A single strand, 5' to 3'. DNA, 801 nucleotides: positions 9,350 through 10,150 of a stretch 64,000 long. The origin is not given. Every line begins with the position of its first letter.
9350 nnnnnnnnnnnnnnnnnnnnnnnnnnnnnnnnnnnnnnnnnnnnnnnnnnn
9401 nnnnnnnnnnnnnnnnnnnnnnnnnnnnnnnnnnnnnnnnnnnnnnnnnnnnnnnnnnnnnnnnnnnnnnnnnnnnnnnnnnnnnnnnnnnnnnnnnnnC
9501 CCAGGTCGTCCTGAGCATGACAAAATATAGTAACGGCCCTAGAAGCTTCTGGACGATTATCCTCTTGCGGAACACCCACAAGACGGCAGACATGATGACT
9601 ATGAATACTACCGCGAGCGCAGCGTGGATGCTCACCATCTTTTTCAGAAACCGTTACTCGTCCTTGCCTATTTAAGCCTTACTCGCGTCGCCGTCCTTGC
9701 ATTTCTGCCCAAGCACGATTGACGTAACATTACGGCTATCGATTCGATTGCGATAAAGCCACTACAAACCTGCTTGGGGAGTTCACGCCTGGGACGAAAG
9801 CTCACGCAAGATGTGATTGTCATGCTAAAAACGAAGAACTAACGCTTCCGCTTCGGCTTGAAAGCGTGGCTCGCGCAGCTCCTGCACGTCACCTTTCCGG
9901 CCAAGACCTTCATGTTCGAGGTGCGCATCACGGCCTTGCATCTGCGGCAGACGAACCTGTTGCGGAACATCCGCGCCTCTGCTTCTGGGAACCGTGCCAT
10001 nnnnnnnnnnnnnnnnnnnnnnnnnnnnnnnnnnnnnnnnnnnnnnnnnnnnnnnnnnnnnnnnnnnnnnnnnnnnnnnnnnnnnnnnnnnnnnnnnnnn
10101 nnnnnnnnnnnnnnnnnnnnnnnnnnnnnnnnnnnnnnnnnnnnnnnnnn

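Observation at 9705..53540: All family copies share one strand orientation and each abuts a gene's 3' end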

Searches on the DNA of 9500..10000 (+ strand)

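Call 9: search_rna_families(source=window, start=9500, end=10000, threshold=evalue, max_evalue=10, show_alignments=3)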
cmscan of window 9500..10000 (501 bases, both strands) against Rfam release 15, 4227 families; matches with E-value up to 10: 3.
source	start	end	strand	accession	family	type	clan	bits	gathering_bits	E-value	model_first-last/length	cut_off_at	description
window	9500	9517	-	RF01068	Guanidine-II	Cis-reg; riboswitch;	-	15.5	32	1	1-18/48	3'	Guanidine-II riboswitch aptamer (mini-ykkC)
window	9772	9825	-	RF02292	TtnuCD16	Gene; snRNA; snoRNA; CD-box;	-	12.6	75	7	1-58/58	no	Tetrahymena snoRNA TtnuCD16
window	9547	9620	-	RF01768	flavi_FSE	Cis-reg; frameshift_element;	-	11.5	43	5.9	1-62/62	no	ribosomal frameshift site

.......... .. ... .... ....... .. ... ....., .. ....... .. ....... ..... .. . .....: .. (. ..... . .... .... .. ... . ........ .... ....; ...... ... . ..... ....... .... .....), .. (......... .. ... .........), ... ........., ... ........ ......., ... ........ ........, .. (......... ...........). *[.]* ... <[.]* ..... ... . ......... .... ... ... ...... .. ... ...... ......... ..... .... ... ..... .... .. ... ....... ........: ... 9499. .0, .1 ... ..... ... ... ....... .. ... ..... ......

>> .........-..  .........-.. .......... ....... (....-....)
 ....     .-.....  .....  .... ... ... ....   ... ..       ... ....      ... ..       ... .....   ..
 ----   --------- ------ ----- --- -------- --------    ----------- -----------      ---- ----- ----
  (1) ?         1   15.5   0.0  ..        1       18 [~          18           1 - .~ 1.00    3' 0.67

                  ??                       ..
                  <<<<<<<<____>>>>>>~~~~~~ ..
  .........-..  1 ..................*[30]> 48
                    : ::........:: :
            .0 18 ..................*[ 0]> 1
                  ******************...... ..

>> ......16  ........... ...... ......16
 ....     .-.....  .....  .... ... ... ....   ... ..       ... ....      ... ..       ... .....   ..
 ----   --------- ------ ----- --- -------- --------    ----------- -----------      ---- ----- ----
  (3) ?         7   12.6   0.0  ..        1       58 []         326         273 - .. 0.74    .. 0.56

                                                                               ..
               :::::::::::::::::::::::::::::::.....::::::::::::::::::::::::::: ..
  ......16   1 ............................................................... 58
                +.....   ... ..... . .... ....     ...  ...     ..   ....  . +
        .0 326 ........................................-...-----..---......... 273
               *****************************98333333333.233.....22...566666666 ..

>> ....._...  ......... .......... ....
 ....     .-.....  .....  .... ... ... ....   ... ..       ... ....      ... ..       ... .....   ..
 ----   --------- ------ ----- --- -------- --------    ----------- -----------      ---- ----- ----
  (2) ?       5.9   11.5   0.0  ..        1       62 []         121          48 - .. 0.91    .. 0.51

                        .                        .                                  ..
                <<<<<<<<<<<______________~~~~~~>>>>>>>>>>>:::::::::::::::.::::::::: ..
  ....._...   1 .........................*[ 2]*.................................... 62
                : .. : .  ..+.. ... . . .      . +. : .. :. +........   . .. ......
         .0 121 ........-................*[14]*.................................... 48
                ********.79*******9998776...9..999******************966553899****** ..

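Call 32: build_rna_model(alignment_id=A2, structure=none)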
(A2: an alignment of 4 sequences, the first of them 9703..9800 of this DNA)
Model R1 built from alignment A2 (4 sequences, 170 columns); structure: none (sequence only).
model positions 106; base pairs 0; branch points 0; effective number of sequences 2.7; information 0.542 bits per position. No base pairs: searches with it score sequence only.

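Call 33: search_with_rna_model(model_id=R1, sources=[window, L031, L032, L033, L034, L035, L036], max_evalue=10, show_alignments=0)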
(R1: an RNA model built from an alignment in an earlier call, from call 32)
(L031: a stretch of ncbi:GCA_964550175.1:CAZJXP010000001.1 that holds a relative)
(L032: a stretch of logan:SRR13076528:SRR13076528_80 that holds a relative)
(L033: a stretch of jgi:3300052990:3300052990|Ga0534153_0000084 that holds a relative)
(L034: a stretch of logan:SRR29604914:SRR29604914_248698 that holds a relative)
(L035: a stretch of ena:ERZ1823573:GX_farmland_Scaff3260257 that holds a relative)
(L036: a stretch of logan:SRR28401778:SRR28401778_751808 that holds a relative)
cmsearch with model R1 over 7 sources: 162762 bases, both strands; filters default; matches with E-value up to 10: 7.
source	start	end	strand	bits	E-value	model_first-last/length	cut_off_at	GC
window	53384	53540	+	81.6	8.7e-25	2-104/106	-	0.56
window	9707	9798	+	76.8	2.7e-23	2-104/106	-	0.51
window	45744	45834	+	73.4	3.1e-22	2-104/106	-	0.56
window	14593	14689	+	61.2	2.1e-18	2-103/106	-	0.49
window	9693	9778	-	46.3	8.8e-14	3-101/106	-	0.48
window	45736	45814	-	17.5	8.5e-05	3-93/106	-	0.52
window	53474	53520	-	11.2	0.008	4-62/106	-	0.47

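Call 37: search_with_rna_model(model_id=R1, sources=[L037], max_evalue=10, show_alignments=4)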
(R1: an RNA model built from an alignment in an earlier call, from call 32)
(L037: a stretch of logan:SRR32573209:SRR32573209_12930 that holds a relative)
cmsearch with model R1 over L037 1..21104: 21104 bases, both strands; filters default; matches with E-value up to 10: 5.
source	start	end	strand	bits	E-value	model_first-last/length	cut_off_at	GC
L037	12810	12888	-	46.1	1.3e-14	25-102/106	-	0.49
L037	12827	12905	+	38.3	3.7e-12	2-93/106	-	0.52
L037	8939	9026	-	36.4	1.4e-11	2-100/106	-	0.55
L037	8955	9037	+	25.8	2.8e-08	3-98/106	-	0.52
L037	8837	8867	-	-1.5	9.5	71-101/106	-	0.55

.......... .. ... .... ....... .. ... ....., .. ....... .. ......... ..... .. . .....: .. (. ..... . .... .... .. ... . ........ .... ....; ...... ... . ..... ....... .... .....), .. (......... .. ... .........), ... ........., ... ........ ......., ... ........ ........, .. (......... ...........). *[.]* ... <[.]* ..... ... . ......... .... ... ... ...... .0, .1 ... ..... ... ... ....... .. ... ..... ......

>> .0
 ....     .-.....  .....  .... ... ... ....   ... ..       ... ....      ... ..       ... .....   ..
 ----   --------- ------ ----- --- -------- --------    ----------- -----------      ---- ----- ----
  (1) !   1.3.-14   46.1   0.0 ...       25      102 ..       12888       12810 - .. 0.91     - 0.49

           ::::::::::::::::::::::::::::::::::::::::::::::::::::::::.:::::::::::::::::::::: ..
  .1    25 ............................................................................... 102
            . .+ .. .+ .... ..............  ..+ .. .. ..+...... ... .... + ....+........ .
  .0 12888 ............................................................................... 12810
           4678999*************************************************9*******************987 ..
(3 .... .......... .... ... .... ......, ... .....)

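Call 43: search_with_rna_model(model_id=R1, sources=[L038, L039, L040, L041, L042, L043, L044, L045, L046, L047, L048, L049, L050, L051, L052, L053], max_evalue=1)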
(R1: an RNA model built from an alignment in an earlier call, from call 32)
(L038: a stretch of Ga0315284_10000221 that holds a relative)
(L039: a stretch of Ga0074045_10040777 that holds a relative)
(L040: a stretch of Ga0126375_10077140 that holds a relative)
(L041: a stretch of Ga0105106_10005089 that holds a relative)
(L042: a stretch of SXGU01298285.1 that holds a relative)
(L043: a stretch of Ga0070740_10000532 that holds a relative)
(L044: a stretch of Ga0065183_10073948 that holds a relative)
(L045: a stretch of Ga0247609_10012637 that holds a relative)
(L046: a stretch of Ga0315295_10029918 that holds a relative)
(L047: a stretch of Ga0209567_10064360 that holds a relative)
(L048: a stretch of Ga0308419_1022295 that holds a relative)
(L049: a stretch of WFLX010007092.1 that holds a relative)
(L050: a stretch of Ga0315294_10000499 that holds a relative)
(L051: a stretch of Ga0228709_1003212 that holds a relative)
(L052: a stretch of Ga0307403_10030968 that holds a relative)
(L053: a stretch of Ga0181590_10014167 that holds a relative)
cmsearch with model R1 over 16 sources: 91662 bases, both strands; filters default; matches with E-value up to 1: 0.
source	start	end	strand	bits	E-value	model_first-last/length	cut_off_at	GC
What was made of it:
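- Tried and rejected: It gave 16 hits, none confirmed by the CM (call 43).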
